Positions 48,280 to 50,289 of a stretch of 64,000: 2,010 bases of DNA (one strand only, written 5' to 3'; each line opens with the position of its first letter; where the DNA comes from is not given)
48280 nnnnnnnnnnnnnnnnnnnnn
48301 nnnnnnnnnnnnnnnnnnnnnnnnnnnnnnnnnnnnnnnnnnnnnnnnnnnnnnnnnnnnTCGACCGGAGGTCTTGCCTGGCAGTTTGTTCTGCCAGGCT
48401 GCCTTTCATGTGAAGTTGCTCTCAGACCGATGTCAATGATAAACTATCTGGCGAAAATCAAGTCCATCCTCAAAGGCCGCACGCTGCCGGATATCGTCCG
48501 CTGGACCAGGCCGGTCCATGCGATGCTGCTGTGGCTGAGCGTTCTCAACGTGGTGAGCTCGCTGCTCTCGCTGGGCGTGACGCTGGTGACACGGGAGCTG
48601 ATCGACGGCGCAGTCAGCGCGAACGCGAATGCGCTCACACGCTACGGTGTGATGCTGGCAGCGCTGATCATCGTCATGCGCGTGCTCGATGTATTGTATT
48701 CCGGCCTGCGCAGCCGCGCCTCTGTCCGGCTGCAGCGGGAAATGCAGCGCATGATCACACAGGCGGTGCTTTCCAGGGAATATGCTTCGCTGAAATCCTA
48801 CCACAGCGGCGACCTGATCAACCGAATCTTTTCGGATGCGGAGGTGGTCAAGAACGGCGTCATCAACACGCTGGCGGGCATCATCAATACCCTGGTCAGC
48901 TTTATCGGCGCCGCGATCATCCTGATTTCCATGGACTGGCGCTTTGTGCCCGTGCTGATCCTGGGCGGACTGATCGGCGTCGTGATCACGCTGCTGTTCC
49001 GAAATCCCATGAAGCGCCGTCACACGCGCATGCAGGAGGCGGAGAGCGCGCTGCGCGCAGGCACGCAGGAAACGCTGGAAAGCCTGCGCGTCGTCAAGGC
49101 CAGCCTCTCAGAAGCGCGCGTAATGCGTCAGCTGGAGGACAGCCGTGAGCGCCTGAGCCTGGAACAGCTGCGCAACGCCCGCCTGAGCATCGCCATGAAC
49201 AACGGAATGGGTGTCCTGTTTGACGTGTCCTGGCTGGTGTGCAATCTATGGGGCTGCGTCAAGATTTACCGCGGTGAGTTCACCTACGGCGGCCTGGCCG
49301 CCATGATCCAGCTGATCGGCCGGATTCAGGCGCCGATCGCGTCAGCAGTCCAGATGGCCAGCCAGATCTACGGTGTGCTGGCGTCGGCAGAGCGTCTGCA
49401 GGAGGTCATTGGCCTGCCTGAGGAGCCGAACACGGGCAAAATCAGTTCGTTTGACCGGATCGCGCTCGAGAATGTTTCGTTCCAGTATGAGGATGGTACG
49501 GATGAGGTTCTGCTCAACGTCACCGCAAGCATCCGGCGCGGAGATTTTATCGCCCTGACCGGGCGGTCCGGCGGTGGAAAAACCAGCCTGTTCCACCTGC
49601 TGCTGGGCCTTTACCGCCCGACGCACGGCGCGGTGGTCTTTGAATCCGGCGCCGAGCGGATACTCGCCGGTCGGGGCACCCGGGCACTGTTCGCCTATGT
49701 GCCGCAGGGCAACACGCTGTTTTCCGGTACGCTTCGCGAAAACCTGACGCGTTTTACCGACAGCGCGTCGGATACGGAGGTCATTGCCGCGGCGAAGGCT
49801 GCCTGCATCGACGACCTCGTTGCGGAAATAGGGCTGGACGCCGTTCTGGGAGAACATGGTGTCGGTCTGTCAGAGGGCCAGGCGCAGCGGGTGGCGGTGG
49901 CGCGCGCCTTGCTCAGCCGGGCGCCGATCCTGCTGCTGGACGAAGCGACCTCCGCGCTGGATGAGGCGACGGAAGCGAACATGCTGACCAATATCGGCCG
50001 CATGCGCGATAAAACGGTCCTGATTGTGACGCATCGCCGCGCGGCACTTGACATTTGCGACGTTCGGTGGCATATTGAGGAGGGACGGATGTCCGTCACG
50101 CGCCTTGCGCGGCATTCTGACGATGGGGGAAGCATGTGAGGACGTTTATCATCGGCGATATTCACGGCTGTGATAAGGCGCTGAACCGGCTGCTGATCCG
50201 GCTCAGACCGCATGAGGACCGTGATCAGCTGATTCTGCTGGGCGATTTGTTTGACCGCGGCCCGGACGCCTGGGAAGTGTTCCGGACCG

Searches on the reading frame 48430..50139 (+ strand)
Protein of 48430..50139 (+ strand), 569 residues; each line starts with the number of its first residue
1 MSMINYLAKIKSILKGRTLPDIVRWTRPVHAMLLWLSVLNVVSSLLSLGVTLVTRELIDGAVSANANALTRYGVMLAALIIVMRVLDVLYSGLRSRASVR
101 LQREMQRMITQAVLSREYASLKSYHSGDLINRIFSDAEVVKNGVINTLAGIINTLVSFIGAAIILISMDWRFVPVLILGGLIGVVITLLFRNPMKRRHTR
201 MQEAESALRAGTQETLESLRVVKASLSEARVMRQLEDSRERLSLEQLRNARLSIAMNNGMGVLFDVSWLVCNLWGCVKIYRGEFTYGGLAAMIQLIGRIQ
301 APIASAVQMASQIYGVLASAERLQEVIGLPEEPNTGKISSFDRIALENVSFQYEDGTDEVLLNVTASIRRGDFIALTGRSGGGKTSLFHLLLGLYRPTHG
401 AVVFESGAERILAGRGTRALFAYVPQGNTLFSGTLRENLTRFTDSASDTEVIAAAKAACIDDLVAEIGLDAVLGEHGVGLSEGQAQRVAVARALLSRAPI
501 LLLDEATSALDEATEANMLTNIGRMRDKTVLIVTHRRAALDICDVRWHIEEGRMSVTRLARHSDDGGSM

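Call 5: search_protein_families(library=ncbifam, proteins=[window:48430-50139:+], max_evalue=0.1)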
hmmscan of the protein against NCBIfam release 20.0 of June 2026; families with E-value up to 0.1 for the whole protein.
window:48430-50139:+ (569 aa): 191 families (the best 25 are shown)
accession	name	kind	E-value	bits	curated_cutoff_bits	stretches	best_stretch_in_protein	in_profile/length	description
TIGR03375.1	type_I_sec_LssB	subfamily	2.1e-74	251.1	693.1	1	40-553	158-678/696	type I secretion system permease/ATPase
TIGR03796.1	NHLM_micro_ABC1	equivalog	3.6e-66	223.8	853.3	1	32-554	155-689/710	NHLP family bacteriocin export ABC transporter peptidase/permease/ATPase subunit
TIGR02204.1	MsbA_rel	hypoth_equivalog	1.2e-65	222.3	780.4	1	18-554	5-552/576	ABC transporter, permease/ATP-binding protein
TIGR02203.1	MsbA_lipidA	equivalog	1.7e-65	221.6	602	1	50-553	33-545/572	lipid A export permease/ATP-binding protein MsbA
TIGR02857.1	CydD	equivalog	7.9e-60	203.3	435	2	305-548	289-528/529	thiol reductant ABC exporter subunit CydD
TIGR01846.1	type_I_sec_HlyB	subfamily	1.9e-59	201.6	725.55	1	41-554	149-669/694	type I secretion system permease/ATPase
NF008364.0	PRK11160.1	equivalog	4.8e-59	200.4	630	1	97-555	87-553/575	heme ABC transporter ATP-binding protein/permease CydC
TIGR03797.1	NHLM_micro_ABC2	equivalog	6.3e-57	193.5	709.4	1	31-554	136-662/686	NHLP bacteriocin export ABC transporter permease/ATPase subunit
TIGR00958.1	3a01208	subfamily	3.9e-56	190.7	874.6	1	31-552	161-689/711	antigen peptide transporter 2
TIGR02868.1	CydC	equivalog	2.3e-55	188.3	329.05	1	104-536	87-529/530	thiol reductant ABC exporter subunit CydC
TIGR01842.1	type_I_sec_PrtD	subfamily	4.2e-55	187.3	510.15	1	36-556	11-533/544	type I secretion system permease/ATPase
TIGR01193.1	bacteriocin_ABC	subfamily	8.1e-55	186.6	523.85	1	26-538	151-670/708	peptide cleavage/export ABC transporter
NF008381.0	PRK11176.1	equivalog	5e-52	177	867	1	48-554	43-556/582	lipid A ABC transporter ATP-binding protein/permease MsbA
NF045513.1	HepA_fam_ABC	equivalog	1.9e-50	172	725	1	59-554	84-586/610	heterocyst formation ABC transporter subunit HepA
NF052233.1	CphA_assoc_ABC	equivalog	9.2e-48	163.1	880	1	18-553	171-719/766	cyanophycin metabolism-associated ABC transporter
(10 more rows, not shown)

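Call 6: search_protein_families(library=pfam, proteins=[window:48430-50139:+], max_evalue=0.1)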
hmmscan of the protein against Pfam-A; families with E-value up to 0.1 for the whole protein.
window:48430-50139:+ (569 aa): 8 families
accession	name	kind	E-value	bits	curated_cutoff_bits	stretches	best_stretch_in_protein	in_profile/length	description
PF00664.28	ABC_membrane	-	1.3e-25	91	28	1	38-300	6-271/274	ABC transporter transmembrane region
PF00005.33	ABC_tran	-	6.3e-24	85.6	25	1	363-508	3-137/137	ABC transporter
PF02463.25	SMC_N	-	9.6e-05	22.3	40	1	255-546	135-208/220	RecF/RecN/SMC N terminal domain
PF13401.12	AAA_22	-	0.00019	22.2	27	1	370-526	4-108/130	AAA domain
PF13191.12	AAA_16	-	0.0025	18.7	32.6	1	362-516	13-150/167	AAA ATPase domain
PF06472.20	ABC_membrane_2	-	0.0091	15.9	24.4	1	28-210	12-198/269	ABC transporter transmembrane region 2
PF19762.4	DUF6249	-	0.035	14.5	33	0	173-219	3-48/104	Domain of unknown function (DUF6249)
PF10112.14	Halogen_Hydrol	-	0.08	13.3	29.8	0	148-243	2-88/191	5-bromo-4-chloroindolyl phosphate hydrolysis protein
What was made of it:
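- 48430..50139 (+): ABC exporter (permease plus ATPase) without a C39 peptidase domain. calls 5, 6.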
